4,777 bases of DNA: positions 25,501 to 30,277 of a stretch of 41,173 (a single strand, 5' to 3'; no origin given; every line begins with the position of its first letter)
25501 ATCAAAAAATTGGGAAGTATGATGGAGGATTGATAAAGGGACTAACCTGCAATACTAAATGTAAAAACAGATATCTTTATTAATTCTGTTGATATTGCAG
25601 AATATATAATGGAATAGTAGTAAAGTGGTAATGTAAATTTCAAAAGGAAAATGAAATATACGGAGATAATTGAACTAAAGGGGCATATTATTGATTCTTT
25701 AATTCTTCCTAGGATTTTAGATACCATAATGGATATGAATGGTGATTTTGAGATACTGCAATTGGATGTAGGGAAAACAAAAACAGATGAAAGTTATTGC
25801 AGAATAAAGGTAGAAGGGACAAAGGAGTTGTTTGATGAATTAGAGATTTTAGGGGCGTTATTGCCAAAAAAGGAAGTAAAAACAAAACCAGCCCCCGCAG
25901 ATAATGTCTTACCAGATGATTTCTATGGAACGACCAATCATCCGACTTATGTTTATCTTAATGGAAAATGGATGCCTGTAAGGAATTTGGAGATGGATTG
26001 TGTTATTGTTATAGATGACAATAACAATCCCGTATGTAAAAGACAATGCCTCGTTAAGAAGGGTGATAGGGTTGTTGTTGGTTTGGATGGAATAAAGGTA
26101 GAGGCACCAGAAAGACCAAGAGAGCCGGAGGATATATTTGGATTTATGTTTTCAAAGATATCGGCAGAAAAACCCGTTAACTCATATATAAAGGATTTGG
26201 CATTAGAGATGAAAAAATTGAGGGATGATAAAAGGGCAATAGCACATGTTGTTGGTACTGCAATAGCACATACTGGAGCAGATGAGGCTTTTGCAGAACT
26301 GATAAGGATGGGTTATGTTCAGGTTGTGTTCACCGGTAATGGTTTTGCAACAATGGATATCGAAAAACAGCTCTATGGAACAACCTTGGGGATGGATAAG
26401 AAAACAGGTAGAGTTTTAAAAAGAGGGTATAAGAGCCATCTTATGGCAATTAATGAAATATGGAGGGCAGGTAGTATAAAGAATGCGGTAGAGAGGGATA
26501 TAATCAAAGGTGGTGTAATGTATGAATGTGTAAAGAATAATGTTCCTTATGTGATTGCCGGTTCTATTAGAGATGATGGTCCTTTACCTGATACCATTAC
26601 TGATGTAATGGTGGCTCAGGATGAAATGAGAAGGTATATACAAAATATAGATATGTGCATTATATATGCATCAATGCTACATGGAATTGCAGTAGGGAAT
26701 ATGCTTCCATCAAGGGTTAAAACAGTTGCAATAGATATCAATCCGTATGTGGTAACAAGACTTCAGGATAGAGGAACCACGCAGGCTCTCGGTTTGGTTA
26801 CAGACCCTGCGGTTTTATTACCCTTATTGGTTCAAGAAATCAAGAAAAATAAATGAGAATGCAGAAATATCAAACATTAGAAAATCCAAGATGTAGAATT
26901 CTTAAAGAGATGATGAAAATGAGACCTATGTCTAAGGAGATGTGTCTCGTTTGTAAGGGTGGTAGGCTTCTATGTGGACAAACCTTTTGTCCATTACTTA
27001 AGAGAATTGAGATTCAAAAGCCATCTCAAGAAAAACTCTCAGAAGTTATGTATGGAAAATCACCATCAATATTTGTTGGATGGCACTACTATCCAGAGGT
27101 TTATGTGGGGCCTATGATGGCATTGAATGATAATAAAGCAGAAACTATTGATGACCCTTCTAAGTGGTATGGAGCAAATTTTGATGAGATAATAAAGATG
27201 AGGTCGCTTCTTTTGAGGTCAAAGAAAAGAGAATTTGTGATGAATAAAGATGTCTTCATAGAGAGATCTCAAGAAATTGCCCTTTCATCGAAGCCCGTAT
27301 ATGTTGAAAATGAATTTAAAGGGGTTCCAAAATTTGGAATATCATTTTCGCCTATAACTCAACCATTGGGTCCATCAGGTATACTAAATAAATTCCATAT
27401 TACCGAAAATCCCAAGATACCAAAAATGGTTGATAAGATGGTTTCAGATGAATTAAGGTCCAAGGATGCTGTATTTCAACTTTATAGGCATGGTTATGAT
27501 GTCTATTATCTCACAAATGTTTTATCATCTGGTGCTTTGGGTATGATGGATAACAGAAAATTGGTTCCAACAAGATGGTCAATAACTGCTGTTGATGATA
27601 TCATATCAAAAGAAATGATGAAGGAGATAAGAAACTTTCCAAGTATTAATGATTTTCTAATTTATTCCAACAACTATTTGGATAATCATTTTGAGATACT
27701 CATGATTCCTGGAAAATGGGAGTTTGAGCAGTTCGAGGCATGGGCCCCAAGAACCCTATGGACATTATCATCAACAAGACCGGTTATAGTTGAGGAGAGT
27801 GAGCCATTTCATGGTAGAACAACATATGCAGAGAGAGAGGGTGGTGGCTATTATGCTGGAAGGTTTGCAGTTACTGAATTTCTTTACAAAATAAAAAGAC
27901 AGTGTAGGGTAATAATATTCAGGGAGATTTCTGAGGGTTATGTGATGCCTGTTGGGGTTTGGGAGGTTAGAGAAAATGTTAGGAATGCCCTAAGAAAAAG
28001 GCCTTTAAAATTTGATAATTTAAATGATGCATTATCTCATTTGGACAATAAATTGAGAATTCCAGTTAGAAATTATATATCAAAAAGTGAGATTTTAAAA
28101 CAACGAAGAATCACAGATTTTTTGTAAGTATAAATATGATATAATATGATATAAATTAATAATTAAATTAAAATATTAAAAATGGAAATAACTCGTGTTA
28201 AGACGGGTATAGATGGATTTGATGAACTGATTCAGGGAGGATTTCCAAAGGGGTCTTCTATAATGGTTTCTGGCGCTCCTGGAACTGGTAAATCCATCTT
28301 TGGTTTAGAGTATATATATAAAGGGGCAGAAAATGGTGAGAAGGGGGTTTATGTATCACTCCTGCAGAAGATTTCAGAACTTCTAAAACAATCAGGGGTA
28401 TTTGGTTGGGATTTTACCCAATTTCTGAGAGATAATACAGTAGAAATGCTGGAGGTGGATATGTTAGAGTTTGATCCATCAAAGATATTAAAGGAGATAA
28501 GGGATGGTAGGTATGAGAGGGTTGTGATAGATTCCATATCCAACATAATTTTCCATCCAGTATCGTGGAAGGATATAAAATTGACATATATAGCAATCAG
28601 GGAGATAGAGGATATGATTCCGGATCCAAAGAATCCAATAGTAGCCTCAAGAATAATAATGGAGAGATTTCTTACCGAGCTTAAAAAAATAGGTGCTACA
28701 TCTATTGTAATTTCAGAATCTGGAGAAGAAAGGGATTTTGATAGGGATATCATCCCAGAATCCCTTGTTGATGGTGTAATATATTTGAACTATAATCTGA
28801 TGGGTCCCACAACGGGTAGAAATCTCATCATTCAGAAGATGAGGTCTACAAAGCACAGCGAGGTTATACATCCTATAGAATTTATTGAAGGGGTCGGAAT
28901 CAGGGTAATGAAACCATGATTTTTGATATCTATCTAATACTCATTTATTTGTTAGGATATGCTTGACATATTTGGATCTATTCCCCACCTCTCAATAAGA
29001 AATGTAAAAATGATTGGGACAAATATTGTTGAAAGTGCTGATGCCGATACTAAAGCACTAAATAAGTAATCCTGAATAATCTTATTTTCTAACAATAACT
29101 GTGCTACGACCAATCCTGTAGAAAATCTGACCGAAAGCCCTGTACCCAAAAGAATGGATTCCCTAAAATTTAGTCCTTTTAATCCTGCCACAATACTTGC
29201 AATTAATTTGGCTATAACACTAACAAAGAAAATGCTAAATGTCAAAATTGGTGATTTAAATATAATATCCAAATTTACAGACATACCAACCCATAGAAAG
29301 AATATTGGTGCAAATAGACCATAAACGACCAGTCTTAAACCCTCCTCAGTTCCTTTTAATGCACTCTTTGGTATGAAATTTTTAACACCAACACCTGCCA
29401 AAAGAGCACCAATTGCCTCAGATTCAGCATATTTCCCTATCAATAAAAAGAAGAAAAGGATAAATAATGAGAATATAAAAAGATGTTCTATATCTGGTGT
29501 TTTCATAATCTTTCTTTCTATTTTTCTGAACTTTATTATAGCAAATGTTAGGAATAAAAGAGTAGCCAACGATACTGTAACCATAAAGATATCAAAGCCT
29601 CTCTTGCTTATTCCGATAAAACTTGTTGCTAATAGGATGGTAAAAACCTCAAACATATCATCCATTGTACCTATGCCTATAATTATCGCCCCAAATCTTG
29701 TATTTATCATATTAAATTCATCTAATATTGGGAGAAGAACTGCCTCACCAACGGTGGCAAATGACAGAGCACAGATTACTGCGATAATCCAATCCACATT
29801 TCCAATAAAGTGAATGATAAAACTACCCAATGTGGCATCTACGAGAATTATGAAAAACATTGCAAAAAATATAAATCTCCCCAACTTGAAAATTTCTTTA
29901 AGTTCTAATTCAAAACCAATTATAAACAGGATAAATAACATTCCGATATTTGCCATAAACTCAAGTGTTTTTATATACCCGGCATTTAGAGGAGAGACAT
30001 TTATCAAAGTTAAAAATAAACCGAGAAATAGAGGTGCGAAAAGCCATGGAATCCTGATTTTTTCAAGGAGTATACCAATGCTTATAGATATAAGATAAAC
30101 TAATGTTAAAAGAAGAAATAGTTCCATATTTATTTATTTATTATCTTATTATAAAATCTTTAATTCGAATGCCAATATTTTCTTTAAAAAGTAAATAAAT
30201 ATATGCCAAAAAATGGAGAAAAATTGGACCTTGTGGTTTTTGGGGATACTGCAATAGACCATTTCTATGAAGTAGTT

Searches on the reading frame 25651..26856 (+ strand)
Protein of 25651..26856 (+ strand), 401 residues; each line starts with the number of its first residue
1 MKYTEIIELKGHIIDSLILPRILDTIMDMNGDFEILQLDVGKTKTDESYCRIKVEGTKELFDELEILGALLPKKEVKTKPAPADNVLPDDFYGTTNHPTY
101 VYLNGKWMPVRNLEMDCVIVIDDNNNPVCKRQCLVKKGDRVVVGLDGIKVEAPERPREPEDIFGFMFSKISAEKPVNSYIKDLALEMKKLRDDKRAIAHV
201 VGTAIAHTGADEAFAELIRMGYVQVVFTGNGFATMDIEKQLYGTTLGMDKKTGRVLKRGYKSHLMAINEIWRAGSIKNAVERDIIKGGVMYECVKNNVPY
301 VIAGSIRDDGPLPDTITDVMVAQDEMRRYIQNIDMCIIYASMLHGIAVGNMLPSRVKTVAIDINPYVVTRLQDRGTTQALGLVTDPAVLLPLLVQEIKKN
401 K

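Call 87: search_protein_families(library=pfam, max_evalue=0.00001, proteins=[window:25651-26856:+])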
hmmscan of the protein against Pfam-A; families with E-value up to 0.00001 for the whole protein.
window:25651-26856:+ (401 aa): 3 families
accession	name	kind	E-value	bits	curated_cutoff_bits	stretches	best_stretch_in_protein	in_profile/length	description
PF21570.3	ArgZ-like_C_2nd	-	4.8e-99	330.7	27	1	181-393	1-213/213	Arginine dihydrolase ArgZ-like, C-terminal, Rossmann fold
PF04455.17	Saccharop_dh_N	-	1e-29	103.4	23.5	1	5-97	2-100/100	LOR/SDH bifunctional enzyme conserved region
PF21571.2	ArgZ-like_C_1st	-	3.4e-29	101.1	27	1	98-180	1-84/84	Arginine dihydrolase ArgZ-like, C-terminal, first region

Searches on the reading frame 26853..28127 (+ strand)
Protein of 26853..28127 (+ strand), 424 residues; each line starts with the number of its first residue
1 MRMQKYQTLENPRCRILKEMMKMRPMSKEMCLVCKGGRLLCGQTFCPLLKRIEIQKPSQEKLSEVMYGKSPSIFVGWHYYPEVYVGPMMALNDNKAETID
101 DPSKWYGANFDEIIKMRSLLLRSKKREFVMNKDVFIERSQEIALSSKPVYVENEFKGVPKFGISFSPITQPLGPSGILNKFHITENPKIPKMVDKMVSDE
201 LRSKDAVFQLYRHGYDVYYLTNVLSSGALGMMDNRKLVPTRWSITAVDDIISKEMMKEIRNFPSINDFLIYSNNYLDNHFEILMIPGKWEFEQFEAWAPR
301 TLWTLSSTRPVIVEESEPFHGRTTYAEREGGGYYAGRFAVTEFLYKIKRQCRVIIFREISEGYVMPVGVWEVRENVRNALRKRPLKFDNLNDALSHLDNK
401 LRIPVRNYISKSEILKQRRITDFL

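Call 87: search_protein_families(library=pfam, max_evalue=0.00001, proteins=[window:26853-28127:+])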
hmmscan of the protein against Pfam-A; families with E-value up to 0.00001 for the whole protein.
window:26853-28127:+ (424 aa): 2 families
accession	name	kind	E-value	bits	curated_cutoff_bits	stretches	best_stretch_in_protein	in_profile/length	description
PF04894.17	Nre_N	-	7.2e-93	311.7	25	1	40-304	1-270/270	Archaeal Nre, N-terminal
PF04895.17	Nre_C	-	5.1e-35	120.1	27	1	318-418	2-101/110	Archaeal Nre, C-terminal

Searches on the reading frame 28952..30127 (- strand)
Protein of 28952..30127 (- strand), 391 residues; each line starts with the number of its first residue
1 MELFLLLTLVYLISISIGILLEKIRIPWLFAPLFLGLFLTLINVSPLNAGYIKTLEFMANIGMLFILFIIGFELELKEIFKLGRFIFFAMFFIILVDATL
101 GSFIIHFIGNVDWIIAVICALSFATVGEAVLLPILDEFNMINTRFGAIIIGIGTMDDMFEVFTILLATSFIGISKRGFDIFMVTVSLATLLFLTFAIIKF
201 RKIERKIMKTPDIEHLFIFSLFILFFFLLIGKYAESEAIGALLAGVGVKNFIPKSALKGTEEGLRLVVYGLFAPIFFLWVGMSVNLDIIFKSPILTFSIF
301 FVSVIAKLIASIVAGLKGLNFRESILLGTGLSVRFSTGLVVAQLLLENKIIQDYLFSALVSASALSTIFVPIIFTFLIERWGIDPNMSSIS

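Call 87: search_protein_families(library=pfam, max_evalue=0.00001, proteins=[window:28952-30127:-])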
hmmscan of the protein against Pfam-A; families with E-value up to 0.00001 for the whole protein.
window:28952-30127:- (391 aa): 1 family
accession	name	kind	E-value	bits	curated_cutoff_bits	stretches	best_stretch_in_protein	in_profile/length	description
PF00999.27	Na_H_Exchanger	-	8.7e-38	130.6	26.2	1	14-378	4-373/375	Sodium/hydrogen exchanger, transmembrane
